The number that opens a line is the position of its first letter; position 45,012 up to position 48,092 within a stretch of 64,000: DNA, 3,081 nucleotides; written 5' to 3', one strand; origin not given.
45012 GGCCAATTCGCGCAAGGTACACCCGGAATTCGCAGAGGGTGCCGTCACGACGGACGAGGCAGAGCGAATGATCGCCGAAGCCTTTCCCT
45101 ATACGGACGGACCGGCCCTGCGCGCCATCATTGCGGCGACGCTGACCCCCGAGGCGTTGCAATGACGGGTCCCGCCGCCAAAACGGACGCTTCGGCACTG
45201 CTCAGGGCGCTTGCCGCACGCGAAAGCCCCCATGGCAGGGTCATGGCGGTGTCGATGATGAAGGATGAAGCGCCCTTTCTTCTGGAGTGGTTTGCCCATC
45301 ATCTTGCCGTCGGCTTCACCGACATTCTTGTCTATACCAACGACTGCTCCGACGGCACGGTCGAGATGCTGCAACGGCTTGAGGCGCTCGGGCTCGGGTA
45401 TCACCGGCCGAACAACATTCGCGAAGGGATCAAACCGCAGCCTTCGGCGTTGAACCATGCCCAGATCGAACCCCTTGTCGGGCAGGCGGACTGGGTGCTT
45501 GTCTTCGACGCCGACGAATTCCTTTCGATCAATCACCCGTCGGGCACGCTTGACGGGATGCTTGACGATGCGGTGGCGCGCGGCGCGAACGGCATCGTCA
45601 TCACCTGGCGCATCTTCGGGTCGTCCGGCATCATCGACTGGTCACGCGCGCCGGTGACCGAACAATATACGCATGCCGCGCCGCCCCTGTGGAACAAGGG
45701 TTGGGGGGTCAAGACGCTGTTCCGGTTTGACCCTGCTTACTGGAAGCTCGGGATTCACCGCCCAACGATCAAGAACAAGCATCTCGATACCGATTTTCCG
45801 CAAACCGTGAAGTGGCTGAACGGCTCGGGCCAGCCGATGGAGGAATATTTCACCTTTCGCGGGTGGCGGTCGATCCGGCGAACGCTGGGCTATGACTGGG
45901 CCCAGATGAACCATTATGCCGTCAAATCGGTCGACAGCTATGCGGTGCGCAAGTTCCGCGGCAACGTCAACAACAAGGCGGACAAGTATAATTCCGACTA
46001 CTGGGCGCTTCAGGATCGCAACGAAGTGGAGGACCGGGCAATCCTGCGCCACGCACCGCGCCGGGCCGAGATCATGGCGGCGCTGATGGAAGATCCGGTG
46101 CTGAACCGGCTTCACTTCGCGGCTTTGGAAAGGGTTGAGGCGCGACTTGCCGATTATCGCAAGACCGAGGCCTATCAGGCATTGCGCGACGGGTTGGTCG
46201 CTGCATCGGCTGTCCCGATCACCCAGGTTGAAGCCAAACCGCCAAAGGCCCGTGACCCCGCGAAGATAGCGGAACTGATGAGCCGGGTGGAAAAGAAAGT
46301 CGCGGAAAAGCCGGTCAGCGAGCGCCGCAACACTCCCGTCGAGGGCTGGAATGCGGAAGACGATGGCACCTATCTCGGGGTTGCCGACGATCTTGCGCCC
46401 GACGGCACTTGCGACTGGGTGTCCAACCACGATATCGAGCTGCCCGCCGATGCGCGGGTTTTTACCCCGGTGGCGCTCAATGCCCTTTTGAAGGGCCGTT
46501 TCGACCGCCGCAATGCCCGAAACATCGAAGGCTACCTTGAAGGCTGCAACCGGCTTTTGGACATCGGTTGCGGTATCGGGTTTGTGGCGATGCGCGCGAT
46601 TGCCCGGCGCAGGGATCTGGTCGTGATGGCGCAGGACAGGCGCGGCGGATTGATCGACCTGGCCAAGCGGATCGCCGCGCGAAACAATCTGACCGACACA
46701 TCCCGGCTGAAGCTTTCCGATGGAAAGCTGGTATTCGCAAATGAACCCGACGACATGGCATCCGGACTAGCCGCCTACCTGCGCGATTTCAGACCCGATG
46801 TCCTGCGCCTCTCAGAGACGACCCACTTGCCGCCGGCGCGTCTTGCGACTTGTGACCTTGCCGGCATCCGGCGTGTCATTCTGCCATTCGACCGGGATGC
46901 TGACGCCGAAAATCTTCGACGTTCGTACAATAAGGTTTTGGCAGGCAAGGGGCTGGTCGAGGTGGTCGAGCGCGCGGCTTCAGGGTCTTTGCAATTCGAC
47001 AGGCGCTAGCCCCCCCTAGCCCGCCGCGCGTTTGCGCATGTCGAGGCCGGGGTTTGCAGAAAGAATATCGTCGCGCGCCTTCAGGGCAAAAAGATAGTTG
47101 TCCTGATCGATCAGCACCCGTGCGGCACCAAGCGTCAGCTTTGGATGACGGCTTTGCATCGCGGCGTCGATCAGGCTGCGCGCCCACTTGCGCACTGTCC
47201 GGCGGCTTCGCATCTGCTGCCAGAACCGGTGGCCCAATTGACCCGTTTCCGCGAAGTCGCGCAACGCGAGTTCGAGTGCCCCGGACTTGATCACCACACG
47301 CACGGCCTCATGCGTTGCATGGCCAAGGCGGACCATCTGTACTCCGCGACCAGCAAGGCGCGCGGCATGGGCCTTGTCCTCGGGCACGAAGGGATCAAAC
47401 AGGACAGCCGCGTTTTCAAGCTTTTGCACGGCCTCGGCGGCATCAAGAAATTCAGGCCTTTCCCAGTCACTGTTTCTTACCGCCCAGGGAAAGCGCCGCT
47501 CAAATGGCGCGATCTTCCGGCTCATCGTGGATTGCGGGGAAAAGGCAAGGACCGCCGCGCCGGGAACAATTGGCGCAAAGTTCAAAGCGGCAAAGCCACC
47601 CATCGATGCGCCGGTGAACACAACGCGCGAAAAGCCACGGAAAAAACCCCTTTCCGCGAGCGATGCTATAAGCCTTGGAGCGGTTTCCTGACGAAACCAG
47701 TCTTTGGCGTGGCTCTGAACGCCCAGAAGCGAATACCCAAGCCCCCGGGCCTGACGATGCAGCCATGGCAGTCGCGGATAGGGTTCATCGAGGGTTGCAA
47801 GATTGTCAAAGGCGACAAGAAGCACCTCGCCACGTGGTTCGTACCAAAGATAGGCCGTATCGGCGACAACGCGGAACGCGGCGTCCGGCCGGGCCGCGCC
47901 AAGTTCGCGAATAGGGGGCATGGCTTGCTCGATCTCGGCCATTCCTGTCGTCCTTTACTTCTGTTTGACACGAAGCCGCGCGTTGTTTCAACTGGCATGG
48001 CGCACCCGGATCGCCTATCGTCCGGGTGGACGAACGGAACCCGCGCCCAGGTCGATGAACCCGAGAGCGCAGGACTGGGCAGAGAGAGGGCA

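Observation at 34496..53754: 19-kb glycosyltransferase/methyltransferase island with no priming enzyme, no exporter, no membrane protein and no sugar-nucleotide genes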

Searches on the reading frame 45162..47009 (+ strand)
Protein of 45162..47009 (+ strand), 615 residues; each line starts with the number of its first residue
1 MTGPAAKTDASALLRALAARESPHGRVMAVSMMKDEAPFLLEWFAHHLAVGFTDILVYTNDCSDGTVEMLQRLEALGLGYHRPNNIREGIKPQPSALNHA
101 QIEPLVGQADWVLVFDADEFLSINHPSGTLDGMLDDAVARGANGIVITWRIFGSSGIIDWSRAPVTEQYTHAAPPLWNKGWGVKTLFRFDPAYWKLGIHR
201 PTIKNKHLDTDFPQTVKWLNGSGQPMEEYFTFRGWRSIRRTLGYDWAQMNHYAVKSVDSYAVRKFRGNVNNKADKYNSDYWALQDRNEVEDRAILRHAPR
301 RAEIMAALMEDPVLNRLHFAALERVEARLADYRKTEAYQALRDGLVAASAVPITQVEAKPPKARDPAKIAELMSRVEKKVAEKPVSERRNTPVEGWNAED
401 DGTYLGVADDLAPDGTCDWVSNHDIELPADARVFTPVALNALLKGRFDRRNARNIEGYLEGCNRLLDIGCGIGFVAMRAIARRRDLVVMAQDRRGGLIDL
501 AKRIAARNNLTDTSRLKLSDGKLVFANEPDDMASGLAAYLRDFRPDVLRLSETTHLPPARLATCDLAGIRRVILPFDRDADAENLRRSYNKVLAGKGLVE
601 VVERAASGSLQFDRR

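Call 6: search_protein_families(library=pfam, proteins=[window:45162-47009:+], max_evalue=0.01)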
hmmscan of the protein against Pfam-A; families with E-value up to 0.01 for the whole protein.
window:45162-47009:+ (615 aa): 4 families
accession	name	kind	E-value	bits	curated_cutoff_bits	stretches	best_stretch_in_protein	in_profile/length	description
PF13704.12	Glyco_tranf_2_4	-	2.3e-22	79.8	27.5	1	34-131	1-95/98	Glycosyl transferase family 2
PF01697.33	Glyco_transf_92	-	0.00014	22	23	1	27-136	4-126/249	Glycosyltransferase family 92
PF05175.20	MTS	-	0.0055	16.8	23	0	463-519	33-88/170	Methyltransferase small domain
PF12847.13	Methyltransf_18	-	0.0065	16.9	27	0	455-525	8-78/151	Methyltransferase domain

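Call 14: find_encoding_contigs(protein=window:45162-47009:+, flank=10000, max_places=6)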
Protein window:45162-47009:+ (615 aa): 9 contigs read that carry it; 4 places shown.
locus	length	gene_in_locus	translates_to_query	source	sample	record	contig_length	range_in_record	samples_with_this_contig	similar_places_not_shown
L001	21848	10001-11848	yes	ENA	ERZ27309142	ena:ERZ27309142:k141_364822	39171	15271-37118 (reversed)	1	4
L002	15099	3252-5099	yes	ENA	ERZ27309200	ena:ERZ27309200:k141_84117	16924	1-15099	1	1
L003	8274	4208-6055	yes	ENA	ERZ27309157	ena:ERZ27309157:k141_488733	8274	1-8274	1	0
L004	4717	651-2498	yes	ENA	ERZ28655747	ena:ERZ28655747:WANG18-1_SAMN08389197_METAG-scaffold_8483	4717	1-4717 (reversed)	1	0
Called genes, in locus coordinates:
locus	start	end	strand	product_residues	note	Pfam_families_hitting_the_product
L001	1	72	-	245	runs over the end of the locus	PF05050:Methyltransf_21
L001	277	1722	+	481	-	PF04488:Gly_transf_sug (weak)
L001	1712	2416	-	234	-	-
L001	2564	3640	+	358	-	PF08885:GSCFA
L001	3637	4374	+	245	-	-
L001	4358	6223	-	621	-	-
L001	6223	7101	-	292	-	PF05050:Methyltransf_21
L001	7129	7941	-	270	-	-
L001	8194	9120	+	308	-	-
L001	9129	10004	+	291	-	PF11316:Rhamno_transf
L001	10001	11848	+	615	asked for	-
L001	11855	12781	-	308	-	-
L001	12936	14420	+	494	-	-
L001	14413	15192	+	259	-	-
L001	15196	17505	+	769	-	PF00884:Sulfatase, PF01663:Phosphodiest, PF16347:SGSH_C (faint), PF00353:HemolysinCabind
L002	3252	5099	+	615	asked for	-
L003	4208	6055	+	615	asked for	-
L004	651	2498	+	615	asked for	-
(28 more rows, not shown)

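Call 40: search_protein_families(library=ncbifam, proteins=[window:45162-47009:+], max_evalue=0.01)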
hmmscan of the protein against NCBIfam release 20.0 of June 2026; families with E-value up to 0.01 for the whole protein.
window:45162-47009:+ (615 aa): 3 families
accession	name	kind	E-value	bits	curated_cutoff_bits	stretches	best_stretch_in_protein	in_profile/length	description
NF043040.1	corrin_prot_MT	hypoth_equivalog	5.4e-06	26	180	1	440-517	20-95/216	corrinoid protein-associated methyltransferase CpaM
TIGR02469.1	CbiT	equivalog_domain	0.00053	20.2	78.3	1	463-512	21-70/124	precorrin-6Y C5,15-methyltransferase (decarboxylating) subunit CbiT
TIGR03534.1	RF_mod_PrmC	equivalog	0.0099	15.3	199.1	0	464-514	91-140/253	peptide chain release factor N(5)-glutamine methyltransferase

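Call 81: search_solved_structures(query=window:45162-47009:+, max_evalue=1)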
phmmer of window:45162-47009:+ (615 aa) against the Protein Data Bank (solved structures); distinct sequences matched with E-value up to 1: 7.
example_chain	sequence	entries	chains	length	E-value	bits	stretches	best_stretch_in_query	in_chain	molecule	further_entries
5gm1_A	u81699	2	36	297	0.003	19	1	461-536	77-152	O-methylransferase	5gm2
9pe1_G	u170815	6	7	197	0.022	16.1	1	287-436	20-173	Gsr1p | YMR295C from Saccharomyces cerevisiae | YMR295C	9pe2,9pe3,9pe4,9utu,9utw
6dnz_B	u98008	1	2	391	0.054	14.8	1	448-514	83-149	Arginine N-methyltransferase, putative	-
2b3t_A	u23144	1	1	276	0.09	14.1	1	463-510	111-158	Protein methyltransferase hemK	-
1t43_A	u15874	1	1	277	0.09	14.1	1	463-510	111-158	Protein methyltransferase hemK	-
4yji_A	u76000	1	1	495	0.84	10.9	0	60-133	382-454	Aryl acylamidase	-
4yj6_A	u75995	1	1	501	0.84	10.9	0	60-133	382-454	Aryl acylamidase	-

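Call 103: search_protein_families(library=padloc, proteins=[window:45162-47009:+], max_evalue=0.001)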
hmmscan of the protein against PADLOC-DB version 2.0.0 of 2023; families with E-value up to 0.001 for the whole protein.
window:45162-47009:+ (615 aa): 1 family
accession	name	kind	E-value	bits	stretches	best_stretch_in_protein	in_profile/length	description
PDLC04134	mad2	-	0.00096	16.1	0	460-525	290-352/492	mads_2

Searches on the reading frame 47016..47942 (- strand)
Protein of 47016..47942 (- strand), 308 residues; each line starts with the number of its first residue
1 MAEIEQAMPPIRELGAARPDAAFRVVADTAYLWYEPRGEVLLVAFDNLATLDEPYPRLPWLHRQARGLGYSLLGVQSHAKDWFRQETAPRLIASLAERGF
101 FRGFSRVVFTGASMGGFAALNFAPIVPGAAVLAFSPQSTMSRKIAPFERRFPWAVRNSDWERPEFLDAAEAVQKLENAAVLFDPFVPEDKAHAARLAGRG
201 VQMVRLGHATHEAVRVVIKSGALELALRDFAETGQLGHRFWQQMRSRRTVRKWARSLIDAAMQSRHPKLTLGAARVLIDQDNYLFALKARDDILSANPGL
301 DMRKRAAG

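Call 6: search_protein_families(library=pfam, proteins=[window:47016-47942:-], max_evalue=0.01)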
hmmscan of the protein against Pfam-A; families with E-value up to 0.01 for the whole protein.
window:47016-47942:- (308 aa): 1 family
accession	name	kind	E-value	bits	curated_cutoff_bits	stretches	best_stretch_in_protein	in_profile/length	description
PF00756.26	Esterase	-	0.0024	18.1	22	1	107-192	117-198/251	Putative esterase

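Call 40: search_protein_families(library=ncbifam, proteins=[window:47016-47942:-], max_evalue=0.01)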
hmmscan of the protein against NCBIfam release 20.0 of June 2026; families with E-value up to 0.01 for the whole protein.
window:47016-47942:- (308 aa): 1 family
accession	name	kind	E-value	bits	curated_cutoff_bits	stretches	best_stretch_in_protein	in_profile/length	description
NF005918.0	PRK07914.1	equivalog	0.0022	17.5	420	1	198-263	224-287/321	hypothetical protein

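Call 63: search_solved_structures(query=A4, max_evalue=1)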
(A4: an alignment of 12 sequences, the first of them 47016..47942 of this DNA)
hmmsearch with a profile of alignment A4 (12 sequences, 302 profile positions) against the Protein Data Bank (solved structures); distinct sequences matched with E-value up to 1: 1.
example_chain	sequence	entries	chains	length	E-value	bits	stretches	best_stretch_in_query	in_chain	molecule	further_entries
5jd6_A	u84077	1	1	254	0.78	12.1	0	93-130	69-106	MGS-MChE2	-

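Call 86: search_protein_families(library=pfam, proteins=[window:47016-47942:-], max_evalue=1)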
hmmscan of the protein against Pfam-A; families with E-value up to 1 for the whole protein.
window:47016-47942:- (308 aa): 2 families
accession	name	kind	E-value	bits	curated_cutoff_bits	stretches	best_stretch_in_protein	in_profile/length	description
PF00756.26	Esterase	-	0.0024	18.1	22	1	107-192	117-198/251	Putative esterase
PF25062.1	ARM_TT21_N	-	0.059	13.5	40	1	239-299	141-200/222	Tetratricopeptide repeat protein 21 N-terminal ARM repeat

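Call 103: search_protein_families(library=padloc, proteins=[window:47016-47942:-], max_evalue=0.001)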
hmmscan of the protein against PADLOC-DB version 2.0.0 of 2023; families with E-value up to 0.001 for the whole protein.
window:47016-47942:- (308 aa): 0 families
